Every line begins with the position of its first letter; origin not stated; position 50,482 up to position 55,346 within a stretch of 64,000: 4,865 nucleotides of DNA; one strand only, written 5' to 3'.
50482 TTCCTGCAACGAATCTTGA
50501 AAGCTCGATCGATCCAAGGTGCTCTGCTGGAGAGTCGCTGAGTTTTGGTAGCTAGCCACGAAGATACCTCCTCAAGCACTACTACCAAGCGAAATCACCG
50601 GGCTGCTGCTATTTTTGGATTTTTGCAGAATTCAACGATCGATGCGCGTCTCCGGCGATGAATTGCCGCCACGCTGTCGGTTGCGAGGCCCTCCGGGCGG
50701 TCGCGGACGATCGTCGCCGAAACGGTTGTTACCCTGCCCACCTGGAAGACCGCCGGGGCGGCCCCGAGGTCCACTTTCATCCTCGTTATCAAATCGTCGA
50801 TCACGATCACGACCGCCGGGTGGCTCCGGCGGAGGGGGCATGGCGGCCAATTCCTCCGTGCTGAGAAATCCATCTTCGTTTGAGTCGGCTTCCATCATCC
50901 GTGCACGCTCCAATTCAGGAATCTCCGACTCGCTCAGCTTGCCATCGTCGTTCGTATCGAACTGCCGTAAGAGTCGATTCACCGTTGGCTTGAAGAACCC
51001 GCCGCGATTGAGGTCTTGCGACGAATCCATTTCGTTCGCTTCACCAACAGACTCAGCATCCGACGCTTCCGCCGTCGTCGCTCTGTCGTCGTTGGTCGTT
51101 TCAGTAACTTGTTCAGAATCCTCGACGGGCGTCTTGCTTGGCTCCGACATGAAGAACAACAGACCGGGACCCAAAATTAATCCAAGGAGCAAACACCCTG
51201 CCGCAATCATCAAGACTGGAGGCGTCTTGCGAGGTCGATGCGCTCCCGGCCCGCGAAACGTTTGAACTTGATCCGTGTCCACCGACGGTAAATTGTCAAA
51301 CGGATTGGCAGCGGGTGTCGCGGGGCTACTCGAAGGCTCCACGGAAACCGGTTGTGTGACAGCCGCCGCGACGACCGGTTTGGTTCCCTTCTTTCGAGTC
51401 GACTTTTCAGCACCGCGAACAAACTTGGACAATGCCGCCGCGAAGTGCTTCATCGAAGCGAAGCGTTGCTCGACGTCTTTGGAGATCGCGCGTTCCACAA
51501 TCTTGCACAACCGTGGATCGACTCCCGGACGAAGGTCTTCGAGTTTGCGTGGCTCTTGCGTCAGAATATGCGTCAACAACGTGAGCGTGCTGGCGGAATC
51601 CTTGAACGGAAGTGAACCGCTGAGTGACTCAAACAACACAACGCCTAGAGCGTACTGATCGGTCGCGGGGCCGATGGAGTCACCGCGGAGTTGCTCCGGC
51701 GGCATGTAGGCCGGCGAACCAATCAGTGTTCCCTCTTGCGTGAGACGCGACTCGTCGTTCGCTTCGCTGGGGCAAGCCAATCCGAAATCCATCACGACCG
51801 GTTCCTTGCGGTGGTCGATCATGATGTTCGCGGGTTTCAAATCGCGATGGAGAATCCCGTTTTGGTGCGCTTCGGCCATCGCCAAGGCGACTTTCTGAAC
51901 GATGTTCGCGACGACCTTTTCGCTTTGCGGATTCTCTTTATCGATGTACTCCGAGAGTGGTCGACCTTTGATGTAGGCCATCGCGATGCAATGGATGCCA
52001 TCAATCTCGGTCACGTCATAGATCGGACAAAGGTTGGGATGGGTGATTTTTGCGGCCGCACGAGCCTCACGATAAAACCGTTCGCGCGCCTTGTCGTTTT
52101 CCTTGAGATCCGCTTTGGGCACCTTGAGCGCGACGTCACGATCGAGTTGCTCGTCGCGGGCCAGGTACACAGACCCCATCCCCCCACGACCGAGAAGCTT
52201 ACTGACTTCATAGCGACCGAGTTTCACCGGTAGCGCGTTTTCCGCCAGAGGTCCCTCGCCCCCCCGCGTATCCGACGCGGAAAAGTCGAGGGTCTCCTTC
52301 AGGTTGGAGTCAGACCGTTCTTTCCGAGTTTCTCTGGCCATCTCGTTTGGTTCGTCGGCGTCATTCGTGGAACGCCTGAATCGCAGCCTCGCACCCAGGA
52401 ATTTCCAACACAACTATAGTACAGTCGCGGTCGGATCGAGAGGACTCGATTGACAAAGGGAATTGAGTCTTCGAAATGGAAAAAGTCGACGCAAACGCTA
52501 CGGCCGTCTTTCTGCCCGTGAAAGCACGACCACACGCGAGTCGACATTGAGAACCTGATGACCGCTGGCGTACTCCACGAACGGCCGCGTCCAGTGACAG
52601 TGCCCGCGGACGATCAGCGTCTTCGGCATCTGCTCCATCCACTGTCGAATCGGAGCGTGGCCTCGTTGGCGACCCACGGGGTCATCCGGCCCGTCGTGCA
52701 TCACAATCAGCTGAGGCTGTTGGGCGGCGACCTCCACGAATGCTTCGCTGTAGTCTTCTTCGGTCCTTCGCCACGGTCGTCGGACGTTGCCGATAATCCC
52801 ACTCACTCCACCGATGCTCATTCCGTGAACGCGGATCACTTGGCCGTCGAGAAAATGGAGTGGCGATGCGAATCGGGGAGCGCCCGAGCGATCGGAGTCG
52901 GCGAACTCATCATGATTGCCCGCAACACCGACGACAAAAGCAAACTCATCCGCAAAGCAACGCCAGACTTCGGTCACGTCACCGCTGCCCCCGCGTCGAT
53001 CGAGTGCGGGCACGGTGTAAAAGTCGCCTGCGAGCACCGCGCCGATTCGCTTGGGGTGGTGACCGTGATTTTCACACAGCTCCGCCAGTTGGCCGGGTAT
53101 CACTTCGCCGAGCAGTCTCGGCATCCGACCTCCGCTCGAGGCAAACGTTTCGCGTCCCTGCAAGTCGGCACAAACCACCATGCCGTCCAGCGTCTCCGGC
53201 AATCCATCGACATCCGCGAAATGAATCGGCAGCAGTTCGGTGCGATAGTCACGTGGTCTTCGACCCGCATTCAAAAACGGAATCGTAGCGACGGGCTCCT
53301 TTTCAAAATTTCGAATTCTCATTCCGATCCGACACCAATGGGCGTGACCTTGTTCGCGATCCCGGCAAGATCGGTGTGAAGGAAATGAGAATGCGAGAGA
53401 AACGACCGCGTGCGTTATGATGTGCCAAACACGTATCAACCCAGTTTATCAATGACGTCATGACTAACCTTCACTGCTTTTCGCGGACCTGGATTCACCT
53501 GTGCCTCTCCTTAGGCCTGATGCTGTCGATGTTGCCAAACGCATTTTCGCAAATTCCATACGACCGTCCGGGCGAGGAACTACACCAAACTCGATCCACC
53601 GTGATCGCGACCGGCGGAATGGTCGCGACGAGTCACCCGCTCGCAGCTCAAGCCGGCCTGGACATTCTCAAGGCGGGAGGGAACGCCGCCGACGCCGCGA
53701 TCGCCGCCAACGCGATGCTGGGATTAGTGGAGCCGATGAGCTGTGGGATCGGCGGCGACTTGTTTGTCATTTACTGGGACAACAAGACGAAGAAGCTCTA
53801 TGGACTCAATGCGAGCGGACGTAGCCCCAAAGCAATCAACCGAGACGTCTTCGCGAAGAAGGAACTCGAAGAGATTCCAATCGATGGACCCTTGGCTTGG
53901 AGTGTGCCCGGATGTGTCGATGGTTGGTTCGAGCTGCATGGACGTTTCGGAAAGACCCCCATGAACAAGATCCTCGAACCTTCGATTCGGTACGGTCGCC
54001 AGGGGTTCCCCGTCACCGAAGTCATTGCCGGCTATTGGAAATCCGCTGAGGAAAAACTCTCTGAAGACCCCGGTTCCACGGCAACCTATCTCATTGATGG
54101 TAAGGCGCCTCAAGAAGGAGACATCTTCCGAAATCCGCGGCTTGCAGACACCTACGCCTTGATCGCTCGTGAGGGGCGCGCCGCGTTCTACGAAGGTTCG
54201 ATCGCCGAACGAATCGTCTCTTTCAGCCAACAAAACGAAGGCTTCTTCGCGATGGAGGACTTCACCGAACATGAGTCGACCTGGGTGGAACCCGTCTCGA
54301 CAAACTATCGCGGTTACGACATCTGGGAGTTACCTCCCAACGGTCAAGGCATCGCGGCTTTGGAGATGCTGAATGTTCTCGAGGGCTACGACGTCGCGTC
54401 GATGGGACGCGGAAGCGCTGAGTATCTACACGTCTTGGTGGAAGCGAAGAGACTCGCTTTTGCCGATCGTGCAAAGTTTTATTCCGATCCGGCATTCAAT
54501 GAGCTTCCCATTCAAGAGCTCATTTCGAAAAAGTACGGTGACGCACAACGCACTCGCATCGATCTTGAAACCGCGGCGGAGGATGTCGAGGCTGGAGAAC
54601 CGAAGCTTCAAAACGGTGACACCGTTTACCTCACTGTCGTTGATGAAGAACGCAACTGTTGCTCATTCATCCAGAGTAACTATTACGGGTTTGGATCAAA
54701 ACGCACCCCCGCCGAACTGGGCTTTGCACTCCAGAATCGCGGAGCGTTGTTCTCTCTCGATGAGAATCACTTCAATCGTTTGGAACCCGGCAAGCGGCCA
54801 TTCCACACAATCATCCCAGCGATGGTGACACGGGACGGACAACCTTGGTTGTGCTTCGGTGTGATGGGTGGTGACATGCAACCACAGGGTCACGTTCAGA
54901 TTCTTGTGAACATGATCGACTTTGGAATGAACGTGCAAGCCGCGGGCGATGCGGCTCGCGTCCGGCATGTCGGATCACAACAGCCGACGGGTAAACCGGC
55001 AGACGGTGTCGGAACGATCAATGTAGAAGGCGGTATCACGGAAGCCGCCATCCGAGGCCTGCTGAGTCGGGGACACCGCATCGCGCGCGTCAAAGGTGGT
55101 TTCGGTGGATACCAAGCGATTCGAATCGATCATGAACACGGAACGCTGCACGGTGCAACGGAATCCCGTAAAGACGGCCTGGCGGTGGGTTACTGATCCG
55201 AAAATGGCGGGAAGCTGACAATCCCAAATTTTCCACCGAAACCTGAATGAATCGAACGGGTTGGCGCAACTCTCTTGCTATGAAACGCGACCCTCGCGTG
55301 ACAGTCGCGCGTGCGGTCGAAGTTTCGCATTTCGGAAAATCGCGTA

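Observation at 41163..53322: Candidate phosphorylation-gated cassette for making an extracellular fibre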

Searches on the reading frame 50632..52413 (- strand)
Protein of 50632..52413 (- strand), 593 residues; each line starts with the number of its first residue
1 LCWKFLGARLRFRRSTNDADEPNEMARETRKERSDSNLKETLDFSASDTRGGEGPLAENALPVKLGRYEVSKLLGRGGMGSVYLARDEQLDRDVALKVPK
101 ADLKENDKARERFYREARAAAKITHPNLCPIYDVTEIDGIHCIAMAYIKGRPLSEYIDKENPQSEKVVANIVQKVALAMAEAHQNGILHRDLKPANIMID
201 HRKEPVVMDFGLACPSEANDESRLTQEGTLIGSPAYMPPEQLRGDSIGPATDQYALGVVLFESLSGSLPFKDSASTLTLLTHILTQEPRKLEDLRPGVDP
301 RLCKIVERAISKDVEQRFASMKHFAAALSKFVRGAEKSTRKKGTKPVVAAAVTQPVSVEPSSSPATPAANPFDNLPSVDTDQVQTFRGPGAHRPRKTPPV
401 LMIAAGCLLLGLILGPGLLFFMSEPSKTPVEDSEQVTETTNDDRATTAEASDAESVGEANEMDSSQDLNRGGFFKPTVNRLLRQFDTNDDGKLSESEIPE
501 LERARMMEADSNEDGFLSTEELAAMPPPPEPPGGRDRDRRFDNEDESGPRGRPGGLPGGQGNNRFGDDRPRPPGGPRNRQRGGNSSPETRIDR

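Call 4: search_protein_families(library=pfam, proteins=[window:50632-52413:-], max_evalue=0.01)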
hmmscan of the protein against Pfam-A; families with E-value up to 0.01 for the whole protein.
window:50632-52413:- (593 aa): 10 families
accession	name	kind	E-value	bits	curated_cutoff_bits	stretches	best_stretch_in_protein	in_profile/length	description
PF00069.31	Pkinase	-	1.4e-46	159.4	31.7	1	68-321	1-255/263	Protein kinase domain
PF07714.23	PK_Tyr_Ser-Thr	-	7.1e-30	104.6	23.1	1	70-318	3-249/258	Protein tyrosine and serine/threonine kinase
PF01636.29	APH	-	3.4e-09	37.2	23.2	1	182-215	165-199/239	Phosphotransferase enzyme family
PF03109.22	ABC1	-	4.9e-08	32.9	22.9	1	108-223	115-224/244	ABC1 atypical kinase-like domain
PF13202.12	EF-hand_5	-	1.4e-07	31.1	25.9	0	481-497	4-20/25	EF hand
PF00036.39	EF-hand_1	-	6.7e-06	25.7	25.4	0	506-525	6-25/29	EF hand domain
PF13405.12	EF-hand_6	-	5.3e-05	23.1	25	0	480-498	4-22/30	EF-hand domain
PF13499.12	EF-hand_7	-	0.00049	20.8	30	0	480-500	6-26/67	EF-hand domain pair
PF06293.20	Kdo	-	0.0015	18.4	21.3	1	153-210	105-166/207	Lipopolysaccharide kinase (Kdo/WaaP) family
PF17667.7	Pkinase_fungal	-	0.0043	16.3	24.1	1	183-230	304-357/387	Fungal protein kinase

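Call 24: search_protein_families(library=ncbifam, proteins=[window:50632-52413:-], max_evalue=0.001)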
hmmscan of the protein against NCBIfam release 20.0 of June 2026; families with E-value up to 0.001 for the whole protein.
window:50632-52413:- (593 aa): 21 families
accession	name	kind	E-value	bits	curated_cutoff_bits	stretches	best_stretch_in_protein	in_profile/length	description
NF033483.0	PknB_PASTA_kin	equivalog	3.9e-88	296.9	450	1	66-455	7-386/563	Stk1 family PASTA domain-containing Ser/Thr kinase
NF052427.1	StpK7MSMEG_1200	equivalog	1.5e-57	195.4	900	1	64-345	5-282/601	serine/threonine protein kinase StpK7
NF009651.0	PRK13184.1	equivalog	6.9e-52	176.5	839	1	66-341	2-300/932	serine/threonine-protein kinase PknD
NF047741.1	antiphage_MADS6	equivalog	5.5e-46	157.3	460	2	169-347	302-476/612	methylation-associated defense system protein kinase MAD6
TIGR03903.1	TOMM_kin_cyc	equivalog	7e-39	133.5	705.75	1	92-327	4-243/1267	TOMM system kinase/cyclase fusion protein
NF053615.1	SerThrKinAfsKStmc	equivalog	4.2e-32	111.7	1300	1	62-353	9-291/809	protein serine/threonine kinase AfsK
NF038150.1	lanthi_synth_IV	equivalog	5.8e-28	97.7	650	1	63-350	185-475/851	class IV lanthionine synthetase LanL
NF033442.0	BREX_PglW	equivalog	2.2e-25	88.6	990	2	65-217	511-664/1391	BREX system serine/threonine kinase PglW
NF038151.1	lanthi_synth_III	equivalog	6.9e-20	71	575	1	60-265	214-424/833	class III lanthionine synthetase LanKC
TIGR03724.2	arch_bud32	equivalog_domain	2.1e-12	47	125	1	110-218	37-136/193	KEOPS complex kinase/ATPase Bud32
NF058632.1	SerThrKinPrkT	equivalog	2.1e-11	43.4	280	1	67-202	22-153/322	serine/threonine protein kinase PrkT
NF011463.0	PRK14879.1-4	equivalog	6.6e-11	42.1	188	1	74-219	23-166/237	Kae1-associated kinase Bud32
NF043056.1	T4SS_LegK1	equivalog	9.1e-11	41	550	1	71-260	76-280/516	Dot/Icm T4SS effector kinase LegK1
NF007174.0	PRK09605.1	equivalog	6.9e-09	34.7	447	1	110-218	380-478/535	bifunctional N(6)-L-threonylcarbamoyladenine synthase/serine/threonine protein kinase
NF011464.0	PRK14879.1-7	equivalog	3.8e-08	33.3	246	1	108-213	48-149/221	Kae1-associated kinase Bud32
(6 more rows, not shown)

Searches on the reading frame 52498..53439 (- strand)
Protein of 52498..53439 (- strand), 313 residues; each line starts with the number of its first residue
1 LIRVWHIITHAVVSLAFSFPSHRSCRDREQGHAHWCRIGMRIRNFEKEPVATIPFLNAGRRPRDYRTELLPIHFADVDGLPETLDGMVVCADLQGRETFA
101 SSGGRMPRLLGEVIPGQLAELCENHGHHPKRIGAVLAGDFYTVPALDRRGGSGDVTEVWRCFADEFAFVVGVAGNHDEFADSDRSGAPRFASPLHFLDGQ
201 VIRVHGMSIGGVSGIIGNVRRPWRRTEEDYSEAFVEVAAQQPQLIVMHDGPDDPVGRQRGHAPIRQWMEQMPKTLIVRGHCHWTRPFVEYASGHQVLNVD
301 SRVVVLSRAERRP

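Call 4: search_protein_families(library=pfam, proteins=[window:52498-53439:-], max_evalue=0.01)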
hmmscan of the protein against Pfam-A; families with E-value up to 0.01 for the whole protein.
window:52498-53439:- (313 aa): 1 family
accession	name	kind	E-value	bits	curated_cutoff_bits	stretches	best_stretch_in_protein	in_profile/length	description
PF00149.33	Metallophos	-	8.9e-07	30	21.5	1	89-282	5-189/191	Calcineurin-like phosphoesterase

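Call 24: search_protein_families(library=ncbifam, proteins=[window:52498-53439:-], max_evalue=0.001)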
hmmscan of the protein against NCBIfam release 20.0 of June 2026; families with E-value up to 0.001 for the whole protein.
window:52498-53439:- (313 aa): 0 families

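Call 51: find_homologous_proteins(query=window:52498-53322:-, max_evalue=0.001)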
Query window:52498-53322:- (274 aa): 587 proteins with E <= 0.001 among 2771 candidates; the best 120 are listed.
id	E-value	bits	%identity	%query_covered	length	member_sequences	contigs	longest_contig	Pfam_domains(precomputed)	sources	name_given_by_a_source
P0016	1.9e-186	636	100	100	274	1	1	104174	PF00149.34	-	-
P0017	4.4e-142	491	79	97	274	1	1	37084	PF00149.34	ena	-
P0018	6.4e-142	490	77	99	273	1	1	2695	PF00149.34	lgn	-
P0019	1.9e-109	383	64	98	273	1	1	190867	PF00149.34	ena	-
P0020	9.4e-104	365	78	76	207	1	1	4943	-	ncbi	ncbi:MAG: metallophosphoesterase, partial [Planctomycetota bacterium]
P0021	2.1e-90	321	55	98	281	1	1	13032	PF00149.34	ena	-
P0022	4.0e-90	320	56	99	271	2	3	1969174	PF00149.34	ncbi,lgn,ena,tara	tara:strand:- start:225708 stop:226523 length:816 start_codon:yes stop_codon:yes gene_type:complete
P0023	2.3e-89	318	55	98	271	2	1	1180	PF00149.34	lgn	-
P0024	2.7e-89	317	52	100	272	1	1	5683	PF00149.34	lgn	-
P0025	7.2e-89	316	55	98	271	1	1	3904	PF00149.34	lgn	-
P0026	4.3e-88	313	54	98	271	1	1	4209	PF00149.34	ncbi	-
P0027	4.7e-87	310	53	99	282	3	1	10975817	PF00149.34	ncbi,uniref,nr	ncbi:hypothetical protein Enr13x_04890 [Stieleria neptunia]|uniref:Calcineurin-like phosphoesterase 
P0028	1.4e-86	308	54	98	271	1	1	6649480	PF00149.34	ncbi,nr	ncbi:putative phosphoesterase [Planctomycetales bacterium 10988]|nr:putative phosphoesterase [Planct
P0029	2.4e-86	308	54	98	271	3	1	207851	PF00149.34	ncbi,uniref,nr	ncbi:metallophosphoesterase [Stieleria sp. ICT_E10.1]|uniref:metallophosphoesterase family protein n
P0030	8.0e-86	306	53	98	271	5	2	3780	PF00149.34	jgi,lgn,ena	-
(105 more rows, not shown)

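Call 52: find_encoding_contigs(protein=P0017, flank=10000, max_places=2)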
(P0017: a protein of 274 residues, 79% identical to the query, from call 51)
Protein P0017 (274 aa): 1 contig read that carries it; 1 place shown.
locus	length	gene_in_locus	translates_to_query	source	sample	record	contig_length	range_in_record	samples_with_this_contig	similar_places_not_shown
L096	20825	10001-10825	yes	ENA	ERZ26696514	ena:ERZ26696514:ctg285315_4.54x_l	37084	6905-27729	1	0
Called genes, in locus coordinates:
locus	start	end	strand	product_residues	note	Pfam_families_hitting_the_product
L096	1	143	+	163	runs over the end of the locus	PF12867:DinB_2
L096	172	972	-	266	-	PF03781:FGE-sulfatase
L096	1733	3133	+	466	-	PF00015:MCPsignal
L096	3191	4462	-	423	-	PF13489:Methyltransf_23, PF08241:Methyltransf_11 (weak), PF08242:Methyltransf_12, PF13649:Methyltransf_25 (faint), PF08484:Methyltransf_14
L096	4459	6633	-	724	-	PF00515:TPR_1, PF07719:TPR_2 (weak), PF13181:TPR_8 (weak), PF13424:TPR_12 (weak), PF23914:TPR_CcmH_CycH, PF13414:TPR_11, PF13432:TPR_16 (weak), PF13844:Glyco_transf_41, +8 more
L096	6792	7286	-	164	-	PF18902:DUF5658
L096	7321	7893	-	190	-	-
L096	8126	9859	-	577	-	PF01019:G_glu_transpept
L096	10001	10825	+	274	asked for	PF00149:Metallophos (weak)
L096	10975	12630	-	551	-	PF00342:PGI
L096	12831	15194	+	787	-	PF07635:PSCyt1, PF07583:PSCyt2, PF07587:PSD1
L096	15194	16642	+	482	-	PF07394:DUF1501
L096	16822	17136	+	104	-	PF00829:Ribosomal_L21p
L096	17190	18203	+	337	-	PF00069:Pkinase, PF07714:PK_Tyr_Ser-Thr, PF03109:ABC1 (weak)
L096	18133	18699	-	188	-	PF01242:PTPS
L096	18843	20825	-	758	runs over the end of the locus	PF20256:MoCoBD_2, PF02738:MoCoBD_1, PF20256:MoCoBD_2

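Call 53: find_encoding_contigs(protein=P0019, flank=10000, max_places=2)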
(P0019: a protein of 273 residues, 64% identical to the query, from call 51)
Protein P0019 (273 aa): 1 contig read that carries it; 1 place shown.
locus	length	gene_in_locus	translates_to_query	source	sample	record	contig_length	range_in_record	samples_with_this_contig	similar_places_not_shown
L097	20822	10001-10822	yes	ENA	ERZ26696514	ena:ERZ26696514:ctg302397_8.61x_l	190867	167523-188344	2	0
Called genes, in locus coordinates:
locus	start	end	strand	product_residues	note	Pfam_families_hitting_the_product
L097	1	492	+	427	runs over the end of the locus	PF00890:FAD_binding_2, PF01134:GIDA (weak), PF01266:DAO (faint), PF03486:HI0933_like, PF07992:Pyr_redox_2 (faint), PF12831:FAD_oxidored (faint), PF13450:NAD_binding_8 (weak), PF22780:HI0933_like_1st, +1 more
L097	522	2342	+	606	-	PF00211:Guanylate_cyc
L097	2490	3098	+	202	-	-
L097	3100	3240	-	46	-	-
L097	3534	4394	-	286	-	PF13740:ACT_6 (weak), PF00551:Formyl_trans_N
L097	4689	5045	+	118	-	PF03692:CxxCxxCC (weak)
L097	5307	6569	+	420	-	PF13393:tRNA-synt_His, PF00587:tRNA-synt_2b (weak), PF03129:HGTP_anticodon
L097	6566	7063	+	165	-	PF02464:CinA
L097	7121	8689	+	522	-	PF00884:Sulfatase, PF01663:Phosphodiest (faint), PF16347:SGSH_C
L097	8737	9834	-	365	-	PF03706:LPG_synthase_TM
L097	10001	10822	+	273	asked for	PF00149:Metallophos (weak)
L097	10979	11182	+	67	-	-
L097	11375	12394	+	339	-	PF00487:FA_desaturase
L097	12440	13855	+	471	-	PF04715:, PF00425:Chorismate_bind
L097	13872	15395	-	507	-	PF02074:Peptidase_M32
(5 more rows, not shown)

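Call 54: find_encoding_contigs(protein=P0022, flank=8000, max_places=2)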
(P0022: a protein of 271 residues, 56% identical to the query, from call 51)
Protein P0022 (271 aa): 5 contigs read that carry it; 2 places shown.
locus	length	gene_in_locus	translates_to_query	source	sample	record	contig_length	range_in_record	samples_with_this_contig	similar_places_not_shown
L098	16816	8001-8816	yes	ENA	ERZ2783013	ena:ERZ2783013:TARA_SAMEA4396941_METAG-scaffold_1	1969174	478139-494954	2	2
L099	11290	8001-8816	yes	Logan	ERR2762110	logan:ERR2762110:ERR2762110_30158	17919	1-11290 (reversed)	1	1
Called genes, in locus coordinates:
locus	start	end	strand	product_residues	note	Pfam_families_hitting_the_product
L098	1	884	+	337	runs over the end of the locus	PF01547:SBP_bac_1 (weak), PF13531:SBP_bac_11, PF13416:SBP_bac_8, PF13343:SBP_bac_6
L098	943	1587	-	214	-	PF00535:Glycos_transf_2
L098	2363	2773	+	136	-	PF01740:STAS, PF13466:STAS_2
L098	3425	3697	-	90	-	-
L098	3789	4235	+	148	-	-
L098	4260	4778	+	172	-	-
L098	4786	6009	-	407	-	PF00239:Resolvase, PF07508:Recombinase, PF13408:Zn_ribbon_recom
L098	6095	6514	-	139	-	PF01844:HNH, PF13395:HNH_4 (weak), PF14279:HNH_5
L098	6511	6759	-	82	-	-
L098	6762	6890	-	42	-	-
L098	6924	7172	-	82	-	PF09720:Unstab_antitox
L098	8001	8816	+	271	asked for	PF00149:Metallophos (weak)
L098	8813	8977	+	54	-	PF20274:cREC_REC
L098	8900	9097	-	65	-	-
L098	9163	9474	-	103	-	-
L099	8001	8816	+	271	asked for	PF00149:Metallophos (weak)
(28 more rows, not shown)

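Call 87: search_solved_structures(query=window:52498-53322:-, max_evalue=0.01)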
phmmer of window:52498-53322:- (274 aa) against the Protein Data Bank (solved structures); distinct sequences matched with E-value up to 0.01: 0.

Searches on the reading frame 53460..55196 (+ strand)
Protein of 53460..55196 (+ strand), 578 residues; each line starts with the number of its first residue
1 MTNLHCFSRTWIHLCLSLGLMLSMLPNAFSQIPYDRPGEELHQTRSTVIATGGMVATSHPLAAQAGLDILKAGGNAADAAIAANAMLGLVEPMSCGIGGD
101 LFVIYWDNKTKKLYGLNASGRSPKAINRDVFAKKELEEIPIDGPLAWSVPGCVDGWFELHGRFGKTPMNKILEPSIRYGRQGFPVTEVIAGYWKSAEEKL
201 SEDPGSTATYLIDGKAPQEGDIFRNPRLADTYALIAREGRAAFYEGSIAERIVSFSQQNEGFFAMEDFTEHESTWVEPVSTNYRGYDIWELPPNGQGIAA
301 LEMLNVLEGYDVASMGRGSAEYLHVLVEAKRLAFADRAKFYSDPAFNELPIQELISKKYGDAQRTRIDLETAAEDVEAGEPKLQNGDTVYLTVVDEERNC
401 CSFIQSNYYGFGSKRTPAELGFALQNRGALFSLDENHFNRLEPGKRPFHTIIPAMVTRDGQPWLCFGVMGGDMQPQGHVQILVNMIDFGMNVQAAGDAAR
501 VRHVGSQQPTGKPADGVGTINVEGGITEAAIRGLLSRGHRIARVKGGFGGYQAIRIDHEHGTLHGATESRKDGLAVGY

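Call 75: search_protein_families(library=pfam, proteins=[window:53460-55196:+], max_evalue=0.001)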
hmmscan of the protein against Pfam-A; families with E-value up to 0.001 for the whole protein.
window:53460-55196:+ (578 aa): 1 family
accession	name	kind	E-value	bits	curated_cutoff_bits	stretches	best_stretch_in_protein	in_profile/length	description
PF01019.26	G_glu_transpept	-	7e-158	527.1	27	1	68-573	2-512/512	Gamma-glutamyltranspeptidase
